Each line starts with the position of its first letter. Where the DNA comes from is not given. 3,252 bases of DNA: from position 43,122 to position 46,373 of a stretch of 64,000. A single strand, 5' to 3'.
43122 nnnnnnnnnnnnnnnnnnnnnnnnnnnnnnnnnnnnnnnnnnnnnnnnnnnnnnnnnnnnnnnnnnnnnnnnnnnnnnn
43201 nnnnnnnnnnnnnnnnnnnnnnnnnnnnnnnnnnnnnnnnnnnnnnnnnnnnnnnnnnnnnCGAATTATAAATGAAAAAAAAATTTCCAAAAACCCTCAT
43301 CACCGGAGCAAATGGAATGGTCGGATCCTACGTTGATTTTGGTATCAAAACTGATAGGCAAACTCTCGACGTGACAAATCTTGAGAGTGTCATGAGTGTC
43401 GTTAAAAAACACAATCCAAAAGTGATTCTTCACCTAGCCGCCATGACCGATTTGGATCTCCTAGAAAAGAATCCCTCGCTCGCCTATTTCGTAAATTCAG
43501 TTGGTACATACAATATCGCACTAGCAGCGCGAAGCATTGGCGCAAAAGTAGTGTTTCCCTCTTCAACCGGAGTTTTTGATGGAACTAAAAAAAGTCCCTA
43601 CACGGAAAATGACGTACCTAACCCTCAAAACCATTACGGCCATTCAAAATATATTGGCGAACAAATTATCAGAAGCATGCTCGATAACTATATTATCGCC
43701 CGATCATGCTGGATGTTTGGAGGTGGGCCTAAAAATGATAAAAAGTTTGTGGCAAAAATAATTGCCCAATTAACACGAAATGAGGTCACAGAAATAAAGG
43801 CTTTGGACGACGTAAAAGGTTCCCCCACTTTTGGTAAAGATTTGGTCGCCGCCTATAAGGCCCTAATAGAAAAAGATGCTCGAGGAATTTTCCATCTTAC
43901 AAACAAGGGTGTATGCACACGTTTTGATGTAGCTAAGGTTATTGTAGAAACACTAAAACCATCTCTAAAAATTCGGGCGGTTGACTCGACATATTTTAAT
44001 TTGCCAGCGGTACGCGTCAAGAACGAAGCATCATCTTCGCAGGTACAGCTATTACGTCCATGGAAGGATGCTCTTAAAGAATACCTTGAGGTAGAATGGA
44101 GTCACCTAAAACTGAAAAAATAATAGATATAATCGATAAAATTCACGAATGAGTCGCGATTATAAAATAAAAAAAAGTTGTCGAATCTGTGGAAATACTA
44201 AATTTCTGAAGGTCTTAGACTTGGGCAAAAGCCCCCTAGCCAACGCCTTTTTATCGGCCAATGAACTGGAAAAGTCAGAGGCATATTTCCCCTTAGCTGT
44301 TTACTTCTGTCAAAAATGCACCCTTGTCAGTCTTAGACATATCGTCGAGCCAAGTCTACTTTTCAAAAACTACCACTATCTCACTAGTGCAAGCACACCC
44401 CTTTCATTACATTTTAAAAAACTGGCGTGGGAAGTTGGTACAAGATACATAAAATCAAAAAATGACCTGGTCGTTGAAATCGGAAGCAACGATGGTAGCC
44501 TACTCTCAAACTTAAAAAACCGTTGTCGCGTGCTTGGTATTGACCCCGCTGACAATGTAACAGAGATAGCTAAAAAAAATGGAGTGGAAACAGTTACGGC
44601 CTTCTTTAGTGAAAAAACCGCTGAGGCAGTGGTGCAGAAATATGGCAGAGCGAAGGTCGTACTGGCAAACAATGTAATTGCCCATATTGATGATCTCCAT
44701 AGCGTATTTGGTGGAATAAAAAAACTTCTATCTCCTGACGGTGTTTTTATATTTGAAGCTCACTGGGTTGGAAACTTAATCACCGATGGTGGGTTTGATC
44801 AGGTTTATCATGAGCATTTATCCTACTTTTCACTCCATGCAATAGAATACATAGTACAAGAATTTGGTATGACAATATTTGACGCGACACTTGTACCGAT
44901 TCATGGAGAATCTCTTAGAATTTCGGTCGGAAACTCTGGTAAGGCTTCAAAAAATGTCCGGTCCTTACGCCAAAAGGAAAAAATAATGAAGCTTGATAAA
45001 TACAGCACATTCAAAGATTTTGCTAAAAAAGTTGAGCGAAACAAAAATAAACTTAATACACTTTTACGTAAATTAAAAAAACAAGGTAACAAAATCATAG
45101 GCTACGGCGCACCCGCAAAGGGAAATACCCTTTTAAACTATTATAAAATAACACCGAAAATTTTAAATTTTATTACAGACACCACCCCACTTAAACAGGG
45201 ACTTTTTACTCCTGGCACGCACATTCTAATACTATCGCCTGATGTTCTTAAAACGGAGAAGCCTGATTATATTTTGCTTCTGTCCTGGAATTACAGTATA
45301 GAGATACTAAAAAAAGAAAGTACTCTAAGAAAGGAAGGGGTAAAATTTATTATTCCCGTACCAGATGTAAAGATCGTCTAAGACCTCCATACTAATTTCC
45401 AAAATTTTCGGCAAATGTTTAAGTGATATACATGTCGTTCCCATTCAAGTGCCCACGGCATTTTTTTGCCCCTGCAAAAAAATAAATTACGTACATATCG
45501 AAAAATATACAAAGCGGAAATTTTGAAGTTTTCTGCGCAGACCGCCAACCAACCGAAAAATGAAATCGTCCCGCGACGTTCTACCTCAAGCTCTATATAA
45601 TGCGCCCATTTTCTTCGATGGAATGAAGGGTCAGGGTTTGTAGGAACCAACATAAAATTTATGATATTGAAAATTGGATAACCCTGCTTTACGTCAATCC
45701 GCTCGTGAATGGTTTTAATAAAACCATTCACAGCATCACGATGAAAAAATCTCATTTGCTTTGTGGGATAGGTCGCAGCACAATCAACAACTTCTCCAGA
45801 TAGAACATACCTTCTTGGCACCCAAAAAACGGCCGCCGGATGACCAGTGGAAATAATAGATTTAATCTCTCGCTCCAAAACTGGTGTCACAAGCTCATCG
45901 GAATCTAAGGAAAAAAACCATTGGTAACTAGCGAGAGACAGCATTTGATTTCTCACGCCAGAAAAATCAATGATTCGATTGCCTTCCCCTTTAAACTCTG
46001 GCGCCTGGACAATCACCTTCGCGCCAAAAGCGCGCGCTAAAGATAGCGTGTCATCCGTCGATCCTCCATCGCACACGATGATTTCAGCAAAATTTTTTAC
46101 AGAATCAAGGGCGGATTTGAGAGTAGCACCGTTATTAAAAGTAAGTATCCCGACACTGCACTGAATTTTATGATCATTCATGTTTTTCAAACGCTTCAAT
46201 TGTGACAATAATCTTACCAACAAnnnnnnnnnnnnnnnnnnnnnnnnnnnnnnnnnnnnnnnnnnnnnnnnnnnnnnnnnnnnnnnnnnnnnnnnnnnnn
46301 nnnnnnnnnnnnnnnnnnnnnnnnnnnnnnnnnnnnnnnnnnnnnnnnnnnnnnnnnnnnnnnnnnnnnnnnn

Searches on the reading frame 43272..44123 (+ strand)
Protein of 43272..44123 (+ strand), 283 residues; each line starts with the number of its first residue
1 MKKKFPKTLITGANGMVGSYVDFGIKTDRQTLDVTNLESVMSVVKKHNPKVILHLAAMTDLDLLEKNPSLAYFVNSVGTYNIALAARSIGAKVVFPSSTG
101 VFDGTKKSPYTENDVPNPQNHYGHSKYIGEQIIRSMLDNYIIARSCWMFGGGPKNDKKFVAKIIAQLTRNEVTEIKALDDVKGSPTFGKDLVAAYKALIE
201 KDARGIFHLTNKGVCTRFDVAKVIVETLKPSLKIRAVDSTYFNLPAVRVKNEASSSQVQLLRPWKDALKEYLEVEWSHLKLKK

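Call 11: search_protein_families(library=pfam, proteins=[window:43272-44123:+], max_evalue=0.001)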
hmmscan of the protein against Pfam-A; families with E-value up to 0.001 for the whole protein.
window:43272-44123:+ (283 aa): 6 families
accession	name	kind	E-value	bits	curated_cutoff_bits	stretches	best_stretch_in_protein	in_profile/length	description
PF04321.23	RmlD_sub_bind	-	1.2e-58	198.9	27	1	7-273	2-283/287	RmlD substrate binding domain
PF01370.27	Epimerase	-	1.5e-23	83.9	20.9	1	30-203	46-229/240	NAD dependent epimerase/dehydratase family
PF16363.11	GDP_Man_Dehyd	-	1.6e-18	67.7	27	1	32-211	59-249/332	GDP-mannose 4,6 dehydratase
PF02719.21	Polysacc_synt_2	-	4.3e-09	36.4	20.2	1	32-135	61-151/293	Polysaccharide biosynthesis protein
PF07993.18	NAD_binding_4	-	5.7e-06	26.1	20.1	1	50-138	90-193/258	Male sterility protein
PF01073.25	3Beta_HSD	-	8.1e-06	25.5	22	1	30-135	50-159/280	3-beta hydroxysteroid dehydrogenase/isomerase family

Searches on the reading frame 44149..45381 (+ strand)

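Call 3: search_protein_families(library=pfam, proteins=[window:44149-45381:+], max_evalue=0.01)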
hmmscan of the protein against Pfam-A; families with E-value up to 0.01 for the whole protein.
window:44149-45381:+ (410 aa): 7 families
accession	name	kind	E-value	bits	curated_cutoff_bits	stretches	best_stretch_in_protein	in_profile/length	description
PF08484.17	Methyltransf_14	-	7.2e-52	175.8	23.5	1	250-405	1-160/160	C-methyltransferase C-terminal domain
PF08421.16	Methyltransf_13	-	5e-22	78.3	31.3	1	11-72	1-62/62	Putative zinc binding domain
PF13489.12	Methyltransf_23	-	8.1e-16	58.6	27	1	105-243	23-161/164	Methyltransferase domain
PF08241.18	Methyltransf_11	-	1.7e-09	38.6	21.2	1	110-202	2-95/95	Methyltransferase domain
PF08242.18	Methyltransf_12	-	3.2e-09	37.9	30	1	109-200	1-98/98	Methyltransferase domain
PF13847.12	Methyltransf_31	-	5.2e-08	33.1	27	1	103-206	2-113/145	Methyltransferase domain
PF13649.12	Methyltransf_25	-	1.3e-07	32.7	27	1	108-198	1-97/97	Methyltransferase domain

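Call 4: search_protein_families(library=ncbifam, proteins=[window:44149-45381:+], max_evalue=0.01)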
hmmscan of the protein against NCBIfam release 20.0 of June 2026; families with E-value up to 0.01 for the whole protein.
window:44149-45381:+ (410 aa): 3 families
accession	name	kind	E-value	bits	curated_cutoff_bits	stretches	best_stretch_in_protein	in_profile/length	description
TIGR01983.1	UbiG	equivalog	3.1e-06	26.7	102.95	1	105-202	50-151/228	bifunctional 2-polyprenyl-6-hydroxyphenol methylase/3-demethylubiquinol 3-O-methyltransferase UbiG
TIGR02072.1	BioC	equivalog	5.6e-05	23.1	184.95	1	102-238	32-169/244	malonyl-ACP O-methyltransferase BioC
NF045667.1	MTase_DVU1556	equivalog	7.7e-05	22.2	155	1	103-201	21-118/213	DVU_1556 family methyltransferase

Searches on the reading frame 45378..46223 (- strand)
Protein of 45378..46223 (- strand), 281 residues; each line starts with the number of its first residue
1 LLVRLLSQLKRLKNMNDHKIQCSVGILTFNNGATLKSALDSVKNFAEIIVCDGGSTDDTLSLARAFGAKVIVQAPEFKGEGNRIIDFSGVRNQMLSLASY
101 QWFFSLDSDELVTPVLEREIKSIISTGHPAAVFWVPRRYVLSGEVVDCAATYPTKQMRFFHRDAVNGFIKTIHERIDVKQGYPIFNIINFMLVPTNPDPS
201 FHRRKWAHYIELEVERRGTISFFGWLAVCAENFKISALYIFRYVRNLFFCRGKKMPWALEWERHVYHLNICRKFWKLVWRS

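Call 3: search_protein_families(library=pfam, proteins=[window:45378-46223:-], max_evalue=0.01)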
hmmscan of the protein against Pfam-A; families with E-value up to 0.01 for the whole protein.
window:45378-46223:- (281 aa): 2 families
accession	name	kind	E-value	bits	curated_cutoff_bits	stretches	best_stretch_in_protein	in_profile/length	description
PF00535.33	Glycos_transf_2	-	7.7e-13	49.1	23.3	1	23-143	1-123/168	Glycosyl transferase family 2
PF13704.12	Glyco_tranf_2_4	-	0.0008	20.3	27.5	1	45-113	19-85/98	Glycosyl transferase family 2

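Call 4: search_protein_families(library=ncbifam, proteins=[window:45378-46223:-], max_evalue=0.01)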
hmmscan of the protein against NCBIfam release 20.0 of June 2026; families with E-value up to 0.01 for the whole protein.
window:45378-46223:- (281 aa): 9 families
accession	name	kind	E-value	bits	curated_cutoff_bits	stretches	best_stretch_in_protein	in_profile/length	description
TIGR04195.1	S_glycosyl_SunS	equivalog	5.8e-11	41.9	350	1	22-111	59-143/421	SunS family peptide S-glycosyltransferase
TIGR04182.1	glyco_TIGR04182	equivalog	2.9e-08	33.4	325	1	24-117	4-99/293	S-layer glycoprotein N-glycosyltransferase AglJ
TIGR04283.1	glyco_like_mftF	equivalog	1.6e-06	27.9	182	1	23-133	2-107/221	TIGR04283 family arsenosugar biosynthesis glycosyltransferase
NF010496.0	PRK13915.1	equivalog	6.6e-06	25.4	262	1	18-74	29-92/307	glucosyl-3-phosphoglycerate synthase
NF041391.1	DPhHxTase_Halo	equivalog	9e-05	21.5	375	1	29-78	4-56/213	dolichyl-phosphate hexose transferase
NF007482.0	PRK10073.1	equivalog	0.00089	18.3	423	1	16-118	2-104/334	glycosyltransferase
NF058614.1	PPMAGASynPpgS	equivalog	0.0011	18.4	370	1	26-84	6-64/226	polyprenyl-phospho-N-acetylgalactosaminyl synthase PpgS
NF053739.1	GlytfEpsEBac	equivalog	0.0035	16.4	450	0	29-120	10-104/265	glycosyltransferase EpsE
NF050819.1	PolSacchBiosHfsG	equivalog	0.0083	15.3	500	0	23-112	15-104/302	polysaccharide biosynthesis protein HfsG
